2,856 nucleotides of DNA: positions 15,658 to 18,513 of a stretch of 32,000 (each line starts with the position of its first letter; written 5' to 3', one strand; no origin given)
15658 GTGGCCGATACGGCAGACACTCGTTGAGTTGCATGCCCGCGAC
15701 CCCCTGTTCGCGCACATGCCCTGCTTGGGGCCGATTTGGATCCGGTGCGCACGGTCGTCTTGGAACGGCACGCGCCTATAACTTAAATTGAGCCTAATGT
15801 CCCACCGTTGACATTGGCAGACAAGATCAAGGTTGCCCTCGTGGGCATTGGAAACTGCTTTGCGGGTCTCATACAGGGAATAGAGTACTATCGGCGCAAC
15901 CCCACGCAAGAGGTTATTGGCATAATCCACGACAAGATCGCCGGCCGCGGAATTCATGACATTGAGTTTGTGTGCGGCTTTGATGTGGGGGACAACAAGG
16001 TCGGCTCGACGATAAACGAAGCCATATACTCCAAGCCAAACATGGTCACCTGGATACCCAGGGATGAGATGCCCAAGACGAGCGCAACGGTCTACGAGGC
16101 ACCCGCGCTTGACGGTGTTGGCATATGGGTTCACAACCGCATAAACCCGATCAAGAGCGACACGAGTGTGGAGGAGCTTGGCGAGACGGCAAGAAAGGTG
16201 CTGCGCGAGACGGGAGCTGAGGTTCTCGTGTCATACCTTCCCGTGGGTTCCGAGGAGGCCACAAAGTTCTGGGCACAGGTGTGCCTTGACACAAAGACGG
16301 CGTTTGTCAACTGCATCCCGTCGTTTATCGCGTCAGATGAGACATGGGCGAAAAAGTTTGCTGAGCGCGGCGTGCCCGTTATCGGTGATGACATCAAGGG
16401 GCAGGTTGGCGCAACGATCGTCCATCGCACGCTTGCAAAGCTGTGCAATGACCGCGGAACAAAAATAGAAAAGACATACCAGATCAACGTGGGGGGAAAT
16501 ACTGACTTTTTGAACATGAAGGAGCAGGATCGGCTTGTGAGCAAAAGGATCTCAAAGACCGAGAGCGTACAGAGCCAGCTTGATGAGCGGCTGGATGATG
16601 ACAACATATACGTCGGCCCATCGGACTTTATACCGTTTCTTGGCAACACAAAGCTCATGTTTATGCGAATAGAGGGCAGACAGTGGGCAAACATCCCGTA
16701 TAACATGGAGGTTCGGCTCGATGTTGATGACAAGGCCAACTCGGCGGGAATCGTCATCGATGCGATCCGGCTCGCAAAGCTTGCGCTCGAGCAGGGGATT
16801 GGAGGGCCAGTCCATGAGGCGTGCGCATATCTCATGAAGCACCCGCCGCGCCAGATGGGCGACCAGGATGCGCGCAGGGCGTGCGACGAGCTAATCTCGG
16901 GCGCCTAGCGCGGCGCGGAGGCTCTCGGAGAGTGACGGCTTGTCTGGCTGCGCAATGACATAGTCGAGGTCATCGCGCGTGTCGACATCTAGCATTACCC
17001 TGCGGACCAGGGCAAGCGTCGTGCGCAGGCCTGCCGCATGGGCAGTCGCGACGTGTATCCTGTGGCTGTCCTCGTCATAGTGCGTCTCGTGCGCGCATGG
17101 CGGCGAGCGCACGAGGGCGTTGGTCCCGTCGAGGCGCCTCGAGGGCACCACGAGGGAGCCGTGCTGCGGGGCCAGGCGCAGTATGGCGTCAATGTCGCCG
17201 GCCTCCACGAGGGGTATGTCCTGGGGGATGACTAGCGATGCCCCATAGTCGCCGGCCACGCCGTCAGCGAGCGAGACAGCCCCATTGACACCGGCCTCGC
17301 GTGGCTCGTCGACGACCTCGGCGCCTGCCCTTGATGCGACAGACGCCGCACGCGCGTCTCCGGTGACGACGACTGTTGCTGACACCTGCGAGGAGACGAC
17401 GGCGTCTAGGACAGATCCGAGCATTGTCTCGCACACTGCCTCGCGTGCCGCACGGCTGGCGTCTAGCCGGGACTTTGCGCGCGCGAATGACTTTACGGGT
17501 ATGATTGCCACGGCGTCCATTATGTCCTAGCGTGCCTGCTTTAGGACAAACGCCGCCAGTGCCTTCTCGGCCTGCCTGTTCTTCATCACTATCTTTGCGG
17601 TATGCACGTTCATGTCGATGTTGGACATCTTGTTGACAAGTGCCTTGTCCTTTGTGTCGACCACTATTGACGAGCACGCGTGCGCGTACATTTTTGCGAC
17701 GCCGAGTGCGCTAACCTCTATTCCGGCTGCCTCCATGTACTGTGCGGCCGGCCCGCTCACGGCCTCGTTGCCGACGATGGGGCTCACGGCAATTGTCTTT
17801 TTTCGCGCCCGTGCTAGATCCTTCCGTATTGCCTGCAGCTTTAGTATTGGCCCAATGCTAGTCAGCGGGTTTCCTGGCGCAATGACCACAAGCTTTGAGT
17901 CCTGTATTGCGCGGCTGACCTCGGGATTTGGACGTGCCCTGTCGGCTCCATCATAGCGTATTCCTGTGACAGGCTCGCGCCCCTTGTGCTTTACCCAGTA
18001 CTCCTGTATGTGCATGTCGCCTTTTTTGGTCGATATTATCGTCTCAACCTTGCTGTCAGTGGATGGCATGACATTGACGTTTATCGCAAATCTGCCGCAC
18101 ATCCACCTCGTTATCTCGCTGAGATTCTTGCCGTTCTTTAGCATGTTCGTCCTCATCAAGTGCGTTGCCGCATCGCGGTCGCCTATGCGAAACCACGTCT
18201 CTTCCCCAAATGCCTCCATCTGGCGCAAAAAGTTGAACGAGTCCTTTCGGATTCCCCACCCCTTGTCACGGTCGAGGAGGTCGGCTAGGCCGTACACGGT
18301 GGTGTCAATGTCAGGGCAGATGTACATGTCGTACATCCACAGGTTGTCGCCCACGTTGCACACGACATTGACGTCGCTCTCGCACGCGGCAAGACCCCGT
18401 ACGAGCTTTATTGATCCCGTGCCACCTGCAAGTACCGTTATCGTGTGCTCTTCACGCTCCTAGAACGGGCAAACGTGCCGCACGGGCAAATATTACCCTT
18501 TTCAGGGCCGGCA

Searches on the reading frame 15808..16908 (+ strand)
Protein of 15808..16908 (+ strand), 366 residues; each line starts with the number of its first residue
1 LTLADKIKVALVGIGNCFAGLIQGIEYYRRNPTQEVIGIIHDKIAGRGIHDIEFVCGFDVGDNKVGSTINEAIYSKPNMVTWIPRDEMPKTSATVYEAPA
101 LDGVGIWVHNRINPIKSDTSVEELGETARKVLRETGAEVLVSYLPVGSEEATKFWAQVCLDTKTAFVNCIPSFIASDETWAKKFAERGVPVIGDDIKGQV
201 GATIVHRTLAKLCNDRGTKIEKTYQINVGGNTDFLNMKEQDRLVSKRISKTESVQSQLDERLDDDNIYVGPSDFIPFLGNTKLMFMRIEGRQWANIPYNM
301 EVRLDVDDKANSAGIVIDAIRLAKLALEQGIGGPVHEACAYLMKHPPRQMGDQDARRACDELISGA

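Call 39: search_protein_families(library=pfam, proteins=[window:15808-16908:+], max_evalue=0.01)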
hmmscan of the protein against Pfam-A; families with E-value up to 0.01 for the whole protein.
window:15808-16908:+ (366 aa): 1 family
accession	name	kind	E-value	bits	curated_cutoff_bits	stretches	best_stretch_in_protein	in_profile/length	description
PF01658.22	Inos-1-P_synth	-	1.1e-31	109.7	27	1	201-308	1-106/107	Myo-inositol-1-phosphate synthase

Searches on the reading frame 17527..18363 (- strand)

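Call 39: search_protein_families(library=pfam, proteins=[window:17527-18363:-], max_evalue=0.01)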
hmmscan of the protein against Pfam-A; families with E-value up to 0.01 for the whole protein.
window:17527-18363:- (278 aa): 1 family
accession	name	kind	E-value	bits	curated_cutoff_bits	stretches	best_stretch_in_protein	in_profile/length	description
PF01933.23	CofD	-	4.8e-43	147.8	30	1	3-248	29-264/290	2-phospho-L-lactate transferase CofD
